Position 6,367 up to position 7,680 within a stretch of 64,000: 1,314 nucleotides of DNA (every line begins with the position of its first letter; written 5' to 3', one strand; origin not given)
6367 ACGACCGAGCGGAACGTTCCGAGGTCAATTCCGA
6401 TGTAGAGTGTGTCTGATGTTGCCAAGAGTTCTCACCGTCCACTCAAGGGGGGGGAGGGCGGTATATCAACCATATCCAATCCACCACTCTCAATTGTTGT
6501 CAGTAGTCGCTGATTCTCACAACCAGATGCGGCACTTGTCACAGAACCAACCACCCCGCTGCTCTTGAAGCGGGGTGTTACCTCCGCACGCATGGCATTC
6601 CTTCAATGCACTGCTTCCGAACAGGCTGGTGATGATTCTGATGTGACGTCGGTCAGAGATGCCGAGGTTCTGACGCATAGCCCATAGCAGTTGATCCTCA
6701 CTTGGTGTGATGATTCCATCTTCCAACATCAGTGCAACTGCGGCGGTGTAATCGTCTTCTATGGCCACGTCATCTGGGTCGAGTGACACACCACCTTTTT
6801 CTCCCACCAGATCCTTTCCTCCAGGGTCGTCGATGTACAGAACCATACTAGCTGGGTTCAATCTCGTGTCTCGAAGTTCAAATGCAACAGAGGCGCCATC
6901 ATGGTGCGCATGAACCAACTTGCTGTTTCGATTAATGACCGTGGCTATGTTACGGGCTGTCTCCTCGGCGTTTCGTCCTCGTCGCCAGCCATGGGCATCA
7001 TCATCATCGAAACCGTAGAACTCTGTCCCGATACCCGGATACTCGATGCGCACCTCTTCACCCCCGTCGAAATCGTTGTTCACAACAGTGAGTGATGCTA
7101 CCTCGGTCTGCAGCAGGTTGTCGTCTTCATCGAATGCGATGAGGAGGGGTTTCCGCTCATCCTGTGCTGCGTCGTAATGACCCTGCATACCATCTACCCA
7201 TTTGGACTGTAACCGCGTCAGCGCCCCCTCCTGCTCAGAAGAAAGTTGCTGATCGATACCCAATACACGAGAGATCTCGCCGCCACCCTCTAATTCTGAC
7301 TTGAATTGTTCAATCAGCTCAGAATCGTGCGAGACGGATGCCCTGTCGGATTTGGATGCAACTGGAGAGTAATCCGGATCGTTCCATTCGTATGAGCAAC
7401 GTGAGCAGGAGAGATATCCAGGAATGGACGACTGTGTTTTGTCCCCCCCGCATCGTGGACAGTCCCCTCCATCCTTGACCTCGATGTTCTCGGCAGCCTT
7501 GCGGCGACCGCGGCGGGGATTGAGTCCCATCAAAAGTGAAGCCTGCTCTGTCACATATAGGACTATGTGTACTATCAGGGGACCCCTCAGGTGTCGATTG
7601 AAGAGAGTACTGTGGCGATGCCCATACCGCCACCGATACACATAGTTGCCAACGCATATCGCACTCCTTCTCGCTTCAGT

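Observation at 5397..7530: Actin-fold ATPase paired with a double zinc-ribbon acidic protein: candidate cytomotive module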

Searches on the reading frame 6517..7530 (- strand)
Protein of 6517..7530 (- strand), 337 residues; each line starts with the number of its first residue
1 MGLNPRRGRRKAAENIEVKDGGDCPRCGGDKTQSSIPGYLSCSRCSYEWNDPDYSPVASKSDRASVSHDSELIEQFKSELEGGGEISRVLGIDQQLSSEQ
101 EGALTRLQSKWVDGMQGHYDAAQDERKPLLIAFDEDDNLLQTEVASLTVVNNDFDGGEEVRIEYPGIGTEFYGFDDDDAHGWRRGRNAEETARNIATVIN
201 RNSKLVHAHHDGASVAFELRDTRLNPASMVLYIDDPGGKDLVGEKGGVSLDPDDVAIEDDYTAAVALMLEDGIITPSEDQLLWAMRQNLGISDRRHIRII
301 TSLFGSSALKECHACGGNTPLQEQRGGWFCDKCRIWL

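Call 3: search_protein_families(library=pfam, proteins=[window:6517-7530:-], max_evalue=0.01)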
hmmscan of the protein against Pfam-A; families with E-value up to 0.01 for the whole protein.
window:6517-7530:- (337 aa): 2 families
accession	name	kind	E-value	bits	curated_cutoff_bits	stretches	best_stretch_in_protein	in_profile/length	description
PF12760.12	Zn_ribbon_IS1595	-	0.00038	20.8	25.4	1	19-47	16-45/46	Transposase zinc-ribbon domain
PF01780.25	Ribosomal_L37ae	-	0.0052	17.3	21.9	0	10-59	20-71/85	Ribosomal L37ae protein family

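Call 4: search_protein_families(library=ncbifam, proteins=[window:6517-7530:-], max_evalue=0.01)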
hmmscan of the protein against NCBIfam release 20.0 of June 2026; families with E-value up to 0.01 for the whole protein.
window:6517-7530:- (337 aa): 2 families
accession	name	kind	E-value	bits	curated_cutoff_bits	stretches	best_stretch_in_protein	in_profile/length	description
NF003058.0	PRK03976.1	equivalog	3.6e-05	23.6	87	1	10-64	23-79/91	50S ribosomal protein L37ae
TIGR00280.1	eL43_euk_arch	equivalog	0.00057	20.2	95.8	0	14-61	27-76/92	50S ribosomal protein L37Ae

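Call 7: find_homologous_proteins(query=window:6517-7530:-, max_evalue=0.001)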
Query window:6517-7530:- (337 aa): 194 proteins with E <= 0.001 among 2262 candidates; the best 120 are listed.
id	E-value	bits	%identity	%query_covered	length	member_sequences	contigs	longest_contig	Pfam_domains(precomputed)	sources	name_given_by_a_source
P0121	1.3e-205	700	88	100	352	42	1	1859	-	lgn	-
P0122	2.1e-194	663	82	100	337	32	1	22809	-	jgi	-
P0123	4.5e-186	636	80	100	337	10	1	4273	-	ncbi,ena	-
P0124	3.4e-137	475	60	98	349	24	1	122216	-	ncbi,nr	ncbi:hypothetical protein OAV27_00505 [Euryarchaeota archaeon]|nr:hypothetical protein [Euryarchaeot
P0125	6.8e-137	474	60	98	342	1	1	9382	-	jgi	jgi:ribosomal protein L37AE/L43A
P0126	6.9e-137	474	60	98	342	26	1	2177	-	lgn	-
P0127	2.4e-136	472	60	98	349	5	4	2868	-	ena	-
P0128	3.3e-136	472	60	98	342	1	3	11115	-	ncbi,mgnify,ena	mgnify:CR=1 FL=1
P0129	4.0e-136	472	59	99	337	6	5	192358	-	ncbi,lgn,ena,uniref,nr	uniref:Uncharacterized protein n=1 Tax=uncultured marine group II/III euryarchaeote KM3_28_D12 TaxID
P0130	4.4e-136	472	60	98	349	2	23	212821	-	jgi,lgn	-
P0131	4.3e-135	468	58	98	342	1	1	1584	-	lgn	-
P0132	1.2e-134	467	59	100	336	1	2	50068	-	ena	-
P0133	3.0e-134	466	60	98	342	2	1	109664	-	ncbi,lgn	-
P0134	3.3e-134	465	59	98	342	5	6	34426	-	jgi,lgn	jgi:ribosomal protein S27AE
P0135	1.5e-133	463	60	98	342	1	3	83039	-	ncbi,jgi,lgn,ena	-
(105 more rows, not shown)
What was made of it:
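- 6517..7530 (-): Order-restricted 337-aa protein with two Cys4 zinc ribbons (candidate actin accessory protein). 194 homologue clusters, all about 336 aa. The 120 listed are 52-88% identical, and every organism name given is Poseidoniales, MGII or Euryarchaeota (call 7).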

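Call 18: search_protein_families(library=pfam, alignment_id=A1, max_evalue=1)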
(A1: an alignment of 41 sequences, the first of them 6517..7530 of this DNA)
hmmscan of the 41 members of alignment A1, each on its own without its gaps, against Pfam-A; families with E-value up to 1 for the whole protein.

A. member 1, window:6517-7530:- (337 aa): 7 families
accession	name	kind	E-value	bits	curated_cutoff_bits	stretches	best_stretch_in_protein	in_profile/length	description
PF12760.12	Zn_ribbon_IS1595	-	0.00038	20.8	25.4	1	19-47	16-45/46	Transposase zinc-ribbon domain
PF01780.25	Ribosomal_L37ae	-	0.0052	17.3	21.9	1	10-59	20-71/85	Ribosomal L37ae protein family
PF14354.12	Lar_restr_allev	-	0.014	16.1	28.6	0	308-334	2-32/58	Restriction alleviation protein Lar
PF08792.16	A2L_zn_ribbon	-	0.028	14.5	22.9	1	307-333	1-27/33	A2L zinc ribbon domain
PF24859.1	FdhE_central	-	0.077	13.5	27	1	24-50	2-36/39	FdhE, central domain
PF03735.19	ENT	-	0.094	13.2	28.5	1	266-300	18-52/71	ENT domain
PF09723.15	Zn_ribbon_8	-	0.21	12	34.4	0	23-32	28-37/41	Zinc ribbon domain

B. families by the number of members that match (of 41 scanned): 46 families (the first 25 are shown)
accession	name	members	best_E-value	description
PF12760.12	Zn_ribbon_IS1595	35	9.5e-07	Transposase zinc-ribbon domain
PF03735.19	ENT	31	0.0012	ENT domain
PF05099.18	TerB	30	0.0001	Tellurite resistance protein TerB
PF01780.25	Ribosomal_L37ae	12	0.0052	Ribosomal L37ae protein family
PF08792.16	A2L_zn_ribbon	10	0.0037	A2L zinc ribbon domain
PF08271.17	Zn_Ribbon_TF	8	0.0018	TFIIB zinc-binding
PF14354.12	Lar_restr_allev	8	0.014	Restriction alleviation protein Lar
PF09723.15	Zn_ribbon_8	7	0.018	Zinc ribbon domain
PF24859.1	FdhE_central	6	0.0033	FdhE, central domain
PF22191.2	IBR_1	6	0.0033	IBR domain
PF07282.18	Cas12f1-like_TNB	5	0.012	Cas12f1-like, TNB domain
PF10571.15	UPF0547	5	0.022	Uncharacterised protein family UPF0547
PF23458.2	DUF7130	5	0.09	Domain of unknown function (DUF7130)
PF19108.5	DUF5795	4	0.081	Family of unknown function (DUF5795)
PF00684.25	DnaJ_CXXCXGXG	3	0.0096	DnaJ central domain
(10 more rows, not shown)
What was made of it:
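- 7396..7461 (-): N-terminal Cys4 zinc ribbon (residues 24-45). Weak Zn_ribbon_IS1595 and L37ae matches fall below cut-off (calls 3, 4, 18).
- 6610..6765 (-): Three-helix ENT/TerB-like module (residues ~256-307). Sub-threshold Pfam hits to ENT in 31 of 41 members and to TerB in 30 of 41 (call 18).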

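Call 28: search_protein_representatives(alignment_id=A1)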
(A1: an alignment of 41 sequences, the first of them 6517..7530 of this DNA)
Query: 41 sequences, 336 profile positions. Proteins with E-value up to 0.001 (for the whole library): 148; up to 1e-10: 53; up to 1e-30: 16. The best 148 are listed.
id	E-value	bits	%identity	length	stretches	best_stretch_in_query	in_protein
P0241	5.1e-161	551.6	-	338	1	4-336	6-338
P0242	1.7e-94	332.9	-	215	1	4-207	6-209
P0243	9.3e-73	261.4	-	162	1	3-161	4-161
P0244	2.0e-61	224.2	-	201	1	3-152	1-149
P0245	1.0e-48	182.4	-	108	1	230-336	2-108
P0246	3.3e-48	180.7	-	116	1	161-276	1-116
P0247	3.6e-44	167.4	-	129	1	79-176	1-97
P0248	1.7e-43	165.2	-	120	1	114-206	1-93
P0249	1.5e-41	158.9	-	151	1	186-289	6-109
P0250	2.4e-41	158.2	-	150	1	129-223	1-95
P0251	3.3e-41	157.7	-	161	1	129-278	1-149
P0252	5.5e-36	140.5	-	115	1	2-114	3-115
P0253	1.3e-35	139.3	-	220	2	221-334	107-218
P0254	5.6e-35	137.2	-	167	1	55-155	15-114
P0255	1.2e-34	136.2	-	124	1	172-261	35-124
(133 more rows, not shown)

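Call 29: predict_structure(alignment_id=A1)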
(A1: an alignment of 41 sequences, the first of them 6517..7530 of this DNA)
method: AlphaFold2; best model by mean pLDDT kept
length: 337 residues; sequences in the alignment: 41
mean_pLDDT: 75.7   pTM: 0.55
mean pLDDT of the five models: 75.7, 73.5, 73.0, 69.0, 63.3
residues with pLDDT >= 90: 85; 70-90: 143; 50-70: 57; < 50: 52
segments of 3 or more residues with pLDDT < 50: 1-15, 17-20, 58-65, 91-95, 116-129
pLDDT, mean of each block of 10 residues (from residue 1): 44 47 74 84 83 62 47 60 52 53 59 47 41 55 86 89 90 88 92 92 91 91 86 86 86 86 87 88 90 90 86 88 87 91
secondary structure, 60 per line:
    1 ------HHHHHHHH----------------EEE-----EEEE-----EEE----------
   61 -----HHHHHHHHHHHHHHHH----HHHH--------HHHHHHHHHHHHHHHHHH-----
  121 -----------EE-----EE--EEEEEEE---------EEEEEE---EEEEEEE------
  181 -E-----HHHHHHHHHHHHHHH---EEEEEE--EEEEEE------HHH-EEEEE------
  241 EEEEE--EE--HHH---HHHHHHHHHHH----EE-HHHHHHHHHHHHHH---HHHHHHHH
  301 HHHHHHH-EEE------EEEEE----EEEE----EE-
elements in order: H7-14 E31-33 E39-42 E48-50 H66-81 H86-89 H98-115 E143-149 E159-164 E168-174 H188-202 E206-211 E214-219 E230-234 E241-245 H258-268 H276-289 H293-307 E309-311 E318-322 E327-330
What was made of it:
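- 6781..7113 (-): Central alpha/beta domain (residues ~140-250) with invariant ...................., GWRRGR and DDPGG motifs. AF2 block-mean pLDDT is 86-92 (call 29).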

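Call 56: find_related_loci(query=A1, collection=viral_contigs, flank=5000)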
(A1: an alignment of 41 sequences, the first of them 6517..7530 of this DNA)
Query A1 (337 aa) in viral_contigs; peptide patterns used: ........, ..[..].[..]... (x = any residue, [..] = any of these).
56 stretches matched a pattern, but none encodes a relative of the query by tblastn (E <= 1e-3).

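Call 57: search_protein_families(library=phrogs, proteins=[window:6517-7530:-], max_evalue=0.01)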
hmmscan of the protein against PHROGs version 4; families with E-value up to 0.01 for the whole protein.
window:6517-7530:- (337 aa): 0 families
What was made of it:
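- Tried and rejected: The partner profile found nothing in viral contigs (call 56) or PHROGs (call 57).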

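Call 59: fold_search(model_id=the predicted structure, library=pdb)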
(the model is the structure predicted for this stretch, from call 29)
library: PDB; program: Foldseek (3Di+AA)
matches with E <= 10: 423; with E <= 0.001: 1
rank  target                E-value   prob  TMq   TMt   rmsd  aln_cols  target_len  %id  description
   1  4nx9                  6.5e-04  0.97  0.23  0.27  23.0       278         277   15  Crystal structure of Pseudomonas aeruginosa flagellin FliC (released 2014-01-29)
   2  9cba                  1.9e-03  0.99  0.23  0.18   9.1       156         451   11  Bacteriophage PhiTE contracted tail (released 2025-04-16)
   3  9cuy_A                1.2e-02  0.91  0.20  0.16   8.7       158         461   10  Bacteriophage PhiTE extended baseplate (released 2025-04-16)
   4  9cc7_I                1.3e-02  0.80  0.21  0.17   8.9       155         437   13  Bacteriophage PhiTE extended connector complex (released 2025-04-16)
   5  9cb9_A                1.9e-02  0.85  0.21  0.16   9.0       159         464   11  Bacteriophage PhiTE extended tail (released 2025-04-16)
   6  7y1c_Y                2.5e-02  0.97  0.22  0.11   7.3       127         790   11  CryoEM structure of Klebsiella phage Kp9 tail complex applied with C6 symmetry (released 2023-06-14)
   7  8i4m_A                4.1e-02  0.95  0.21  0.10   7.6       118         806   13  Portal-tail complex structure of the Cyanophage P-SCSP1u (released 2023-11-01)
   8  8fop_j                4.9e-02  0.97  0.23  0.16   5.0       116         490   12  Structure of Agrobacterium tumefaciens bacteriophage Milano curved tail (released 2024-01-17)
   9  9jyz_P                1.0e-01  0.75  0.19  0.09   7.0       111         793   14  portal-tail complex of mature T7 (released 2024-12-11)
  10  9vvr_d                1.0e-01  0.72  0.21  0.10   5.7       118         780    8  Structure of the bacteriophage E1004 tail (released 2025-11-12)
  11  6r21_a                1.1e-01  0.75  0.22  0.11  11.7       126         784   12  Cryo-EM structure of T7 bacteriophage fiberless tail complex (released 2019-09-04)
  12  7ey9_s                1.6e-01  0.84  0.21  0.10   4.7       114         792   10  tail proteins (released 2021-09-22)
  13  8foy                  2.0e-01  0.23  0.18  0.12  15.1       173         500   12  Structure of Agrobacterium tumefaciens bacteriophage Milano contracted tail-sheath (released 2024-01-17)
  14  8e4g_P                2.1e-01  0.75  0.21  0.10   5.4       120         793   12  Remodeling of the bacteriophage T7 during initial infection (released 2023-09-27)
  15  9nj9_P                2.3e-01  0.23  0.16  0.37   7.6       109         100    8  Computationally optimized broadly reactive influenza B hemagglutinin BC2 bound by antibodies #46 and #3978 (released 2026-03-11)
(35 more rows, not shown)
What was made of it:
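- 7396..7461 (-): Foldseek gives weak similarity to ribosomal L37ae ribbons (call 59).
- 6781..7113 (-): Foldseek agrees weakly (call 59).
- The N-terminal ribbon resembles L37ae, TFIIB and IS1595-type ribbons, which usually contact nucleic acids (calls 3, 4, 18, 59).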

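Call 91: list_cluster_members(proteins=[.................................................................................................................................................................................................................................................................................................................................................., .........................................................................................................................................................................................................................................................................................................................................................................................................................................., window:6517-7530:-, window:5397-6425:-])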
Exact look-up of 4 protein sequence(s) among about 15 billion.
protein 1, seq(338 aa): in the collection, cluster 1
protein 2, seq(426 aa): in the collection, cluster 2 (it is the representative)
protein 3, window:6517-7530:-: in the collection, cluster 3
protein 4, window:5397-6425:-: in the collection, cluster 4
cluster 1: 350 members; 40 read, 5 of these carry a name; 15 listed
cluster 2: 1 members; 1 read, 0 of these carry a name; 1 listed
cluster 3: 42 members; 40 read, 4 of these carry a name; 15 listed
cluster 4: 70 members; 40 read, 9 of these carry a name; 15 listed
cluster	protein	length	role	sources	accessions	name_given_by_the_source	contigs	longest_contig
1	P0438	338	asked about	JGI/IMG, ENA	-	-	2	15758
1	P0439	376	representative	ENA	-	-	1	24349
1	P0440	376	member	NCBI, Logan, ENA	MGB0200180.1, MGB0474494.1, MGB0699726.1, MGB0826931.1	MAG: rod shape-determining protein [Candidatus Poseidoniaceae archaeon]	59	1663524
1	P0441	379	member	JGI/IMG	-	rod shape-determining protein MreB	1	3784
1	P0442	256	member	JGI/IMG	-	rod shape-determining protein MreB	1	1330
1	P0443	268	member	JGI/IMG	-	rod shape-determining protein MreB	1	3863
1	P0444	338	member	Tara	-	strand:+ start:1184 stop:2200 length:1017 start_codon:yes stop_codon:yes ...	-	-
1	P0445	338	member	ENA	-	-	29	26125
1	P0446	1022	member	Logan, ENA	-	-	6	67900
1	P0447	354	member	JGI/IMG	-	-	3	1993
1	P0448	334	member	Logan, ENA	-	-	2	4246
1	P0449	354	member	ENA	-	-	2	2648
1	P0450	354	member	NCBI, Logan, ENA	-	-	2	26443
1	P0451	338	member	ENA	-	-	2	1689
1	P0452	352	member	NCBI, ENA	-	-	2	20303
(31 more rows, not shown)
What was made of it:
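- Checked: Both are reported on contigs of up to 215,103 bp (call 91).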
